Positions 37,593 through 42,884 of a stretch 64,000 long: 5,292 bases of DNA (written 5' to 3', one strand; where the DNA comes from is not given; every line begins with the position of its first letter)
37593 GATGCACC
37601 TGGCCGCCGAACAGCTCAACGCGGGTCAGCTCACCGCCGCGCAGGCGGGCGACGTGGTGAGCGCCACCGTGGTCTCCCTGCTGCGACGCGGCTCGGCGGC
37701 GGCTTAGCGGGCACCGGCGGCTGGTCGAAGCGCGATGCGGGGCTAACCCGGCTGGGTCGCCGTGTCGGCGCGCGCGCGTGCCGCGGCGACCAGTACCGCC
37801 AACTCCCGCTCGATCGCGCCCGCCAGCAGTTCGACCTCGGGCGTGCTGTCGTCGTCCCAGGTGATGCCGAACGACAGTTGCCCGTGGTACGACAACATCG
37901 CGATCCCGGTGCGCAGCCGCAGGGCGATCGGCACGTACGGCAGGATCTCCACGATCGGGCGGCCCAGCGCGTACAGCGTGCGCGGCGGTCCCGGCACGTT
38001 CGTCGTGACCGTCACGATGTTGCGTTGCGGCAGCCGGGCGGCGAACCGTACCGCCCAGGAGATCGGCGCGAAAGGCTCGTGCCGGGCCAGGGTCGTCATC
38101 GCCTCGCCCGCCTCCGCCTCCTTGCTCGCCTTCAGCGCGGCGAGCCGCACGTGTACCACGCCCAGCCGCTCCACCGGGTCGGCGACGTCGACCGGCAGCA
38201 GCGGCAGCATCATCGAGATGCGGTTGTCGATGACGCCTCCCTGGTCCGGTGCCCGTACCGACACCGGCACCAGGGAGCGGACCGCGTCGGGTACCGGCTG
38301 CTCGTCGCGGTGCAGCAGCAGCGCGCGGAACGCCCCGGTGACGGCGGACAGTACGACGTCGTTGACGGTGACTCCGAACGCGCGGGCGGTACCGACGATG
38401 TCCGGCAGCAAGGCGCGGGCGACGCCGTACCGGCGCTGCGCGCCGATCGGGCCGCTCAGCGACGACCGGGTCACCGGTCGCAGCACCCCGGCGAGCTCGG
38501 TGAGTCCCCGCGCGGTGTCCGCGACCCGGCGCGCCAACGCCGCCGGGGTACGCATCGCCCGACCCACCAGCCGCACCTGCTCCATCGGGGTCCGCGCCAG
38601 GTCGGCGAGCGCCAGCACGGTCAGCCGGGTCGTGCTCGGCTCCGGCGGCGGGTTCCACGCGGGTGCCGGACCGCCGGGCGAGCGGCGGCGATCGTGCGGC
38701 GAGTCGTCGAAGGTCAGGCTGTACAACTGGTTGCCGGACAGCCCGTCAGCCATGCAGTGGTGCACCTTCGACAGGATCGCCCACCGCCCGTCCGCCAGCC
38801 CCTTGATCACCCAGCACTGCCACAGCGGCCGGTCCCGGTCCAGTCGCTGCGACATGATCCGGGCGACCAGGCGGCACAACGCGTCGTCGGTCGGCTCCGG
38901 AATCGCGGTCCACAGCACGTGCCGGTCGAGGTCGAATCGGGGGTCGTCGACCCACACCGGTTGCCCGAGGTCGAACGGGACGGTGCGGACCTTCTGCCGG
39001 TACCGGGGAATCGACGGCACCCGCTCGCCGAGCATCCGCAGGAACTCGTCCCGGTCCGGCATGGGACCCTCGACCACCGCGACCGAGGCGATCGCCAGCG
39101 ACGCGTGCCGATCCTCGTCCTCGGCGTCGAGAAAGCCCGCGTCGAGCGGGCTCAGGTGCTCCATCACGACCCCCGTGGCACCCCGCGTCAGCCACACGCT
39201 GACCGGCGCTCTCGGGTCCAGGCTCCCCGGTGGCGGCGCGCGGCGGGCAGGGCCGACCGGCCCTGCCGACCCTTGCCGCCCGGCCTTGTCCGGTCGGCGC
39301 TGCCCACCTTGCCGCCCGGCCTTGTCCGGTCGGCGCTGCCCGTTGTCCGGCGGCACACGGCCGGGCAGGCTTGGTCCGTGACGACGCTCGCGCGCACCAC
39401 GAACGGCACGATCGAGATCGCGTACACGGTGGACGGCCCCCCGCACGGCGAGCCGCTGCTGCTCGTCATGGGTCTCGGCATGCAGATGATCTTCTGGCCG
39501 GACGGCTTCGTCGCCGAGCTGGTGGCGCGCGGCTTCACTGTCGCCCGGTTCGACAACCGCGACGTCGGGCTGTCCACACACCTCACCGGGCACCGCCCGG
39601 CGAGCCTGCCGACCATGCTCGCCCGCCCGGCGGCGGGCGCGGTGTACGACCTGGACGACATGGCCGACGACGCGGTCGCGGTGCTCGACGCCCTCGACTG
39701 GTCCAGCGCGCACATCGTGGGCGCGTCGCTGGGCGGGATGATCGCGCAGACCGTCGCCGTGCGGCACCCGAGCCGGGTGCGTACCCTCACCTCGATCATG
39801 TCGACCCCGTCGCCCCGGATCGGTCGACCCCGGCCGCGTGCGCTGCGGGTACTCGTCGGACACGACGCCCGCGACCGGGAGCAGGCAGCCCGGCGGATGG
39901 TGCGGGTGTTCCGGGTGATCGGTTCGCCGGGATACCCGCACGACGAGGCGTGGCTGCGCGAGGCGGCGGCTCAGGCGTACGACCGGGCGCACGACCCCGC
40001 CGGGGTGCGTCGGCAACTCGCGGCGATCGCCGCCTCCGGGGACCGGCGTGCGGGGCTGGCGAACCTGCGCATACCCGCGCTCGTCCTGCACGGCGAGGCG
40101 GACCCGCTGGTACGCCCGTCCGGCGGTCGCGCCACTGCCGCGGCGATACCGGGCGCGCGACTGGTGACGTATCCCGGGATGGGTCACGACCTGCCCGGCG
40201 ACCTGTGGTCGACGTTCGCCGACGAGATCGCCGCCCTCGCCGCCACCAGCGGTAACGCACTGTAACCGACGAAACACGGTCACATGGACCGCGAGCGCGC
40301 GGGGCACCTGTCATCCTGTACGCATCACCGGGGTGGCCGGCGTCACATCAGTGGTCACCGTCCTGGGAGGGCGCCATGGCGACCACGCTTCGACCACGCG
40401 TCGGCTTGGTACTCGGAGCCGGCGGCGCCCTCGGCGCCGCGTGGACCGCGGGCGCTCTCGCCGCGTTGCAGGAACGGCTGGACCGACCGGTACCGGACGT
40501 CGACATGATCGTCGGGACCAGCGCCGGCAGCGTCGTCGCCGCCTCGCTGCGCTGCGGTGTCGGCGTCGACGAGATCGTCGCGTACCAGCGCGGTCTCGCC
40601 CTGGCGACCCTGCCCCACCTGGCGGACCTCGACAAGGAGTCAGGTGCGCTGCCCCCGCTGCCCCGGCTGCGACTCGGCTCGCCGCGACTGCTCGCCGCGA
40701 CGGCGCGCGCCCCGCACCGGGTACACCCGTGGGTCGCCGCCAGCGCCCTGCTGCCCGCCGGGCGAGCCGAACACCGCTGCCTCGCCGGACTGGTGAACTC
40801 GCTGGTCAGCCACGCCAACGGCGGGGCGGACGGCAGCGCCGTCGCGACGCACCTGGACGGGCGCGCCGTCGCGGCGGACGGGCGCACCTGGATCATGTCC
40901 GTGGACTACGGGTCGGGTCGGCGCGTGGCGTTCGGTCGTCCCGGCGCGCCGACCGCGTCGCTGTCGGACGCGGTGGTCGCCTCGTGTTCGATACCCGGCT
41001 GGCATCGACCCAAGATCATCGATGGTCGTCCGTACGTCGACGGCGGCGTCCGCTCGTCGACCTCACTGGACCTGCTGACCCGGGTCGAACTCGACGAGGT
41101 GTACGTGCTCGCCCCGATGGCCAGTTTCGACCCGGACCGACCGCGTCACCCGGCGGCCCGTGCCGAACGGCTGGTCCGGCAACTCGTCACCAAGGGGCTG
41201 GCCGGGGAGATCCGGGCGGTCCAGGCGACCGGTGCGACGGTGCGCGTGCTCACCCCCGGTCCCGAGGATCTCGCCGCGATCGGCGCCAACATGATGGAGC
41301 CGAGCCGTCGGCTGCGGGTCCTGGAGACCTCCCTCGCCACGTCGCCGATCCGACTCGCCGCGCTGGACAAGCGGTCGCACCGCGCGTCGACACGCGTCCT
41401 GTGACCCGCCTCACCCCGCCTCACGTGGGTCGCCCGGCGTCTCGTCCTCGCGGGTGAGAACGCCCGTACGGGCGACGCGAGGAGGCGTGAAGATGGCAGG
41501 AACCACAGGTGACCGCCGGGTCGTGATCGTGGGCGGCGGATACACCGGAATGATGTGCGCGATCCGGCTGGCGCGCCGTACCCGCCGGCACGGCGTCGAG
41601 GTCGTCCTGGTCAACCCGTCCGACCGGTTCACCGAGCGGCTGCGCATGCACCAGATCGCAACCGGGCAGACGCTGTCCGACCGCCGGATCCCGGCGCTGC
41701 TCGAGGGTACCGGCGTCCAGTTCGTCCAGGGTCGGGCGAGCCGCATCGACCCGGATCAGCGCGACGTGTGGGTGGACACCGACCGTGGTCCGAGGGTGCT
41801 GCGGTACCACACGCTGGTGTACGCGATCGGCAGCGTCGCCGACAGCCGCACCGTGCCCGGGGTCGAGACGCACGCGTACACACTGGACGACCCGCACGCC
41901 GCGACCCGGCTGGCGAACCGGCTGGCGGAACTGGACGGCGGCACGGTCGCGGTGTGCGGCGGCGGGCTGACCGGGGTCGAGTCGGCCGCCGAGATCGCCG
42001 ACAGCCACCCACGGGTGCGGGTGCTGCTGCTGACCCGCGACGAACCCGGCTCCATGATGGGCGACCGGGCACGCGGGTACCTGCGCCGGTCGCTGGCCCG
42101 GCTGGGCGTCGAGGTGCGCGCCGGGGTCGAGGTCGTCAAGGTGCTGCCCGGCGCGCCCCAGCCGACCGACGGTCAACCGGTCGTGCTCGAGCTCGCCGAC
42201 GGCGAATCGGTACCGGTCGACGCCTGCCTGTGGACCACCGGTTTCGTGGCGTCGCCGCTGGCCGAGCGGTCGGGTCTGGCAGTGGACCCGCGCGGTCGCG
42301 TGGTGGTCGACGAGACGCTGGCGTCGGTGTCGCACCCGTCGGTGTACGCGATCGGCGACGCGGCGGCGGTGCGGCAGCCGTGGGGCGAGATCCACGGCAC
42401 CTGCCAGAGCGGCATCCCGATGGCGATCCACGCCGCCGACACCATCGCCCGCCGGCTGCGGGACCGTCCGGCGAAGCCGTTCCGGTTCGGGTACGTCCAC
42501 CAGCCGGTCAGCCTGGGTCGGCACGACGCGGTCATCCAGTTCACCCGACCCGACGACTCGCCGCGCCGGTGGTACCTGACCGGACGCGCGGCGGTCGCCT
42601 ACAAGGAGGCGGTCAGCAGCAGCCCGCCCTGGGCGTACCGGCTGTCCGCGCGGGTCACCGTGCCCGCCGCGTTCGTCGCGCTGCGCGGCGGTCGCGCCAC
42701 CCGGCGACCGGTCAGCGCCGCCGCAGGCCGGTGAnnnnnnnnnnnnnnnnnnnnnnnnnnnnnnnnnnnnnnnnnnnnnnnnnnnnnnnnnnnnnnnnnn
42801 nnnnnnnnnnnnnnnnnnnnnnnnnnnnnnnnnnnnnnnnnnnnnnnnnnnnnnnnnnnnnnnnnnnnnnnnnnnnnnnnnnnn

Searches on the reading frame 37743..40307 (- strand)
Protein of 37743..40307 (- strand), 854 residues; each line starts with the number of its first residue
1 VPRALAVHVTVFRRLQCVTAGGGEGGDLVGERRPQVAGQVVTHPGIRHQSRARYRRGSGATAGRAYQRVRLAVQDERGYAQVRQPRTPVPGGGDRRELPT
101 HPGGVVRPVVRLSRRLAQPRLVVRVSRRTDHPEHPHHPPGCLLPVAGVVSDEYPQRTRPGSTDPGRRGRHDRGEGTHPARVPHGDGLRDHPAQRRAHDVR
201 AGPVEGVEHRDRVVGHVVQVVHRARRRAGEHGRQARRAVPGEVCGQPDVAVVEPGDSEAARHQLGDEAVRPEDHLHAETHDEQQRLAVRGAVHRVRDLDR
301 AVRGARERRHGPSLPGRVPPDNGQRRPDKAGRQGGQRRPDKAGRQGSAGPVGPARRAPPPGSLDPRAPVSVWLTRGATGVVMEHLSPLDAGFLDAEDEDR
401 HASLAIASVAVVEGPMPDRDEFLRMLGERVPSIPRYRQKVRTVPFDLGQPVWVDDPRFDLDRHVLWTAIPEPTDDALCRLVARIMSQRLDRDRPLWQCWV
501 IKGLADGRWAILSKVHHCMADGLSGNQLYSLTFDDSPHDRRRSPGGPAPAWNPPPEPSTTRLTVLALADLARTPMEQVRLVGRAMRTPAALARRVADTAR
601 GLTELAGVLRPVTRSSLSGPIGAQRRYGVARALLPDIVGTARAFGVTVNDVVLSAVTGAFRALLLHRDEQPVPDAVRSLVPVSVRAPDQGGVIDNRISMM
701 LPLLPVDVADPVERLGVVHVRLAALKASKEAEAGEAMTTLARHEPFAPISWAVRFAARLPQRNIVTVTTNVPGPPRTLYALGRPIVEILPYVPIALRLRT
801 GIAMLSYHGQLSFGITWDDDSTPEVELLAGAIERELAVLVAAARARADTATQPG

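Call 30: search_protein_families(library=pfam, proteins=[window:37743-40307:-], max_evalue=0.001)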
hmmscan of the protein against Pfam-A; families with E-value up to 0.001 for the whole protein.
window:37743-40307:- (854 aa): 2 families
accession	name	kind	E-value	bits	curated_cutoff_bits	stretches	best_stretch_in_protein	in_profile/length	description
PF03007.21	WS_DGAT_cat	-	1.4e-59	202.5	23.6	1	385-652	1-263/263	Wax ester synthase/diacylglycerol acyltransferase catalytic domain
PF06974.18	WS_DGAT_C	-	2.7e-24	86.3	20.7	1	695-837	3-142/145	WS/DGAT C-terminal domain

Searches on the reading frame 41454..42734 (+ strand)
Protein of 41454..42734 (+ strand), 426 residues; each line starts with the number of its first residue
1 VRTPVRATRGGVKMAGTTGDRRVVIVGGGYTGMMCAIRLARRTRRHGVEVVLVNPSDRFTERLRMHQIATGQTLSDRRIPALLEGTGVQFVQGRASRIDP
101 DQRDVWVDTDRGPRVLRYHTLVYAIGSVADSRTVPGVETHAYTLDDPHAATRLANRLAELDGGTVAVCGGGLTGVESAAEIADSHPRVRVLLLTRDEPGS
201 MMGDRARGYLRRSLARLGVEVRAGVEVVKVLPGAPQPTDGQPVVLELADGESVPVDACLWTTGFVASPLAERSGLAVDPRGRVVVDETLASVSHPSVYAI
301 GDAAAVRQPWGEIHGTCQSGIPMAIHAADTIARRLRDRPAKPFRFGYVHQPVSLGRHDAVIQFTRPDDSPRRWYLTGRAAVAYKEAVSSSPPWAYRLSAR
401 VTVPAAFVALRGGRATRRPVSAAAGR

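Call 30: search_protein_families(library=pfam, proteins=[window:41454-42734:+], max_evalue=0.001)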
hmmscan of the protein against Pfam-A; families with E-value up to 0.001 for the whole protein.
window:41454-42734:+ (426 aa): 11 families
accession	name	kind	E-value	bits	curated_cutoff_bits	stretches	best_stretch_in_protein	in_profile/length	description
PF07992.20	Pyr_redox_2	-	1.1e-43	150.2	26.1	1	22-328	2-287/291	Pyridine nucleotide-disulphide oxidoreductase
PF00070.33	Pyr_redox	-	4.7e-13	49.9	22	2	165-230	2-66/82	Pyridine nucleotide-disulphide oxidoreductase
PF01266.30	DAO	-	2.6e-11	44.1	27.9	1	22-57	1-32/353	FAD dependent oxidoreductase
PF13454.12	NAD_binding_9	-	5.9e-09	36.5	21.8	0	24-58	1-35/155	FAD-NAD(P)-binding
PF00890.30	FAD_binding_2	-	1.6e-07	31.3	20.4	0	23-55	2-30/414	FAD binding domain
PF13738.12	Pyr_redox_3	-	9e-07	28.9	30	0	97-301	106-305/305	Pyridine nucleotide-disulphide oxidoreductase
PF13450.12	NAD_binding_8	-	3.1e-06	27.8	21.9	0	25-57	1-29/68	NAD(P)-binding Rossmann-like domain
PF01134.28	GIDA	-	6e-06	26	22.1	0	165-220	2-62/391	Glucose inhibited division protein A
PF03486.20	HI0933_like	-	4e-05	23.6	50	0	22-65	2-41/244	HI0933-like protein Rossmann domain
PF05834.18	Lycopene_cycl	-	7.1e-05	22.5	23.4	0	23-59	2-36/380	Lycopene cyclase protein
PF04820.20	Trp_halogenase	-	0.00011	21.7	21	0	22-55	1-34/458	Tryptophan halogenase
